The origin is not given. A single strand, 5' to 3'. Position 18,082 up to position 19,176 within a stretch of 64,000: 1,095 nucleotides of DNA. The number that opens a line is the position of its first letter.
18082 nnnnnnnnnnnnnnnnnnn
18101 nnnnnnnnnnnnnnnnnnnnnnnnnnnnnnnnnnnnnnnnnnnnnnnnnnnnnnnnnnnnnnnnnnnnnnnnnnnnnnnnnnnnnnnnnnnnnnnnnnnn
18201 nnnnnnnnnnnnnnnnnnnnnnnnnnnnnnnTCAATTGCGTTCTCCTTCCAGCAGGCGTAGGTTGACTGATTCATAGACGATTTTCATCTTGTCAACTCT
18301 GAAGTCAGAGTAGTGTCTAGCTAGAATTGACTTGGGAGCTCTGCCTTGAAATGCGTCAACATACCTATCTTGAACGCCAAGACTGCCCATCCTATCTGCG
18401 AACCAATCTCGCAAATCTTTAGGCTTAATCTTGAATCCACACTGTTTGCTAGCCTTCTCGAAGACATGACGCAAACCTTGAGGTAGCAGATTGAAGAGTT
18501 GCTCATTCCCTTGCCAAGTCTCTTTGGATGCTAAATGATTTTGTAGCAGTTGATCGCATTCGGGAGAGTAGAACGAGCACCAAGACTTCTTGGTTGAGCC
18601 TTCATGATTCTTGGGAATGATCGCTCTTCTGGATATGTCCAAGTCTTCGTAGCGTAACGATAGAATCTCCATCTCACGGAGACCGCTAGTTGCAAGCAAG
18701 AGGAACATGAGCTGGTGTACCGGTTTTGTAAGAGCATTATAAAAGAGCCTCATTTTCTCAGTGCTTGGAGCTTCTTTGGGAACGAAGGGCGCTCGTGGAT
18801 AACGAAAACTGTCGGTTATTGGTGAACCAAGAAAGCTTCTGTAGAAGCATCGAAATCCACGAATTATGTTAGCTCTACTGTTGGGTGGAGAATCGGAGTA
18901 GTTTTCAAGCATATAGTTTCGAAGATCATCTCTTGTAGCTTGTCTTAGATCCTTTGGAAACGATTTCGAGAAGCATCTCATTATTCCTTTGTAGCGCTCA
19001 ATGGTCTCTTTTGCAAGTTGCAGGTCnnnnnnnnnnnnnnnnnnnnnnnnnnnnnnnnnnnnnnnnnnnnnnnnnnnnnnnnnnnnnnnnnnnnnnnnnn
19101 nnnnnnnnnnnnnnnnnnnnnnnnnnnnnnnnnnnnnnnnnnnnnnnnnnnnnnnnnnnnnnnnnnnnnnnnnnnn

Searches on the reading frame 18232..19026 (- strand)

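Call 38: search_protein_families(library=pfam, proteins=[window:18232-19026:-], max_evalue=0.0001)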
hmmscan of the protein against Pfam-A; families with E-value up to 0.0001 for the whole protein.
window:18232-19026:- (264 aa): 2 families
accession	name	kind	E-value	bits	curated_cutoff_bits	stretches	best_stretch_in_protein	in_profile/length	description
PF16795.10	Phage_integr_3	-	2.9e-09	37.5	27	1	87-242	4-147/161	Archaeal phage integrase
PF00589.27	Phage_integrase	-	1.6e-07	31.7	27.1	1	102-240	22-166/172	Phage integrase family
